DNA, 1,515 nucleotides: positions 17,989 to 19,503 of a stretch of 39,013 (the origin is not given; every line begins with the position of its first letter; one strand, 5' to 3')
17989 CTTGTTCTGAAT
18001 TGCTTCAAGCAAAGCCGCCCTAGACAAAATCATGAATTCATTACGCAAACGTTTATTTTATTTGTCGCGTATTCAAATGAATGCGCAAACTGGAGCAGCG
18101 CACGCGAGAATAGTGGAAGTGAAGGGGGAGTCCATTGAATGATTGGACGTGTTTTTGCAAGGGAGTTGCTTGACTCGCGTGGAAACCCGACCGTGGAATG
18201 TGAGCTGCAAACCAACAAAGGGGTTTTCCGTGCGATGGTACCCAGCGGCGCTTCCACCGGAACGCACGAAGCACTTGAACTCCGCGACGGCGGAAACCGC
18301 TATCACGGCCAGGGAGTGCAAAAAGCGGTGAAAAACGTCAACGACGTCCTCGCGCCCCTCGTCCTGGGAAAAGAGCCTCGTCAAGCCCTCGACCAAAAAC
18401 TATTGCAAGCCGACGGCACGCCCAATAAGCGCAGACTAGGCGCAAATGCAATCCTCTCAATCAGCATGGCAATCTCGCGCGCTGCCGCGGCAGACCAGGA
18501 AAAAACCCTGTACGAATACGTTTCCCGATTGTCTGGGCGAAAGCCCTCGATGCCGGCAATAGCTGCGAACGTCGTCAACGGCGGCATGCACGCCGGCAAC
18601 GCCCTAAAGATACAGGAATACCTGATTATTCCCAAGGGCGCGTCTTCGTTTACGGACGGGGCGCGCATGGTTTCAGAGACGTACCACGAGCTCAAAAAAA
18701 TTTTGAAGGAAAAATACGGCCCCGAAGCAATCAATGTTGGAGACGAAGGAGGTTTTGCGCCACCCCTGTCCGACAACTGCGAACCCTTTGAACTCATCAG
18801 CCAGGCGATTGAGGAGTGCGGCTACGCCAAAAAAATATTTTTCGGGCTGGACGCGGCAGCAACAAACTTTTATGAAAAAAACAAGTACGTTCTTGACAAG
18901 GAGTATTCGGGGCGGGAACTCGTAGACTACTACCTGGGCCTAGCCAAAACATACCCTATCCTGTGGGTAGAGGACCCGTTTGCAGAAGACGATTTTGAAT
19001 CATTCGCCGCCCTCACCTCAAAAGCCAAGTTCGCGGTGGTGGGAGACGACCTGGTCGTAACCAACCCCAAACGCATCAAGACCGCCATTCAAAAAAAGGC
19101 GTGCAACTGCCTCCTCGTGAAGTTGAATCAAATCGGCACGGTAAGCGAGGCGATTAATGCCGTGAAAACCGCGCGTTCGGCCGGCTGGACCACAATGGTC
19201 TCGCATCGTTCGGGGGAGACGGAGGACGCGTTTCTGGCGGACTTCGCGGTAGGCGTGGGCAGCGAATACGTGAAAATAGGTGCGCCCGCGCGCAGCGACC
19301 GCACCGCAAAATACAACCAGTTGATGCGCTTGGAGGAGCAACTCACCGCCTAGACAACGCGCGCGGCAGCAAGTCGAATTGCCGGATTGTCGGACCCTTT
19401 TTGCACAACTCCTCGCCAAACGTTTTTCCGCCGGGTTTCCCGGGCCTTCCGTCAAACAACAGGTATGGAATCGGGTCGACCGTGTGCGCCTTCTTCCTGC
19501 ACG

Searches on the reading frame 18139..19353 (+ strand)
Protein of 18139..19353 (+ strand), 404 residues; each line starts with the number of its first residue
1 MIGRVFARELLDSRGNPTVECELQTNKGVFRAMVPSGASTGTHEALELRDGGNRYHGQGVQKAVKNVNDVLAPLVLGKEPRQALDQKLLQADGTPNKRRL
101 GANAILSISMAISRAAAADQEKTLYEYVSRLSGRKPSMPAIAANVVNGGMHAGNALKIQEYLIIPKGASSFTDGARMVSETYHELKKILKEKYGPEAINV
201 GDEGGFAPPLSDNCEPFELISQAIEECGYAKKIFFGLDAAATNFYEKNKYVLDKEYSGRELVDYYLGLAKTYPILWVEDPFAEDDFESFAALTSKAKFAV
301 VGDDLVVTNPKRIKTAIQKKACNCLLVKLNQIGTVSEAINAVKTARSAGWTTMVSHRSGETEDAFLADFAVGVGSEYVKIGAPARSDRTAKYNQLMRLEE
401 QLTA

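Call 9: search_protein_families(library=pfam, proteins=[window:18139-19353:+], max_evalue=0.01)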
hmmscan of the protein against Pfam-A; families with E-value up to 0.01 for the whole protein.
window:18139-19353:+ (404 aa): 4 families
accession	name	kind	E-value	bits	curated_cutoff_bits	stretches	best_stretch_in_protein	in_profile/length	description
PF00113.28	Enolase_C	-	1.2e-107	360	21.5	1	137-403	3-282/296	Enolase, C-terminal TIM barrel domain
PF03952.21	Enolase_N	-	1.4e-47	161.6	35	1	2-128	1-131/131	Enolase, N-terminal domain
PF13378.12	MR_MLE_C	-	2.4e-09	37.7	29.4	1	270-355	69-153/219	Enolase C-terminal domain-like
PF07476.17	MAAL_C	-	0.0082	15.8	27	0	296-364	138-205/249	Methylaspartate ammonia-lyase C-terminus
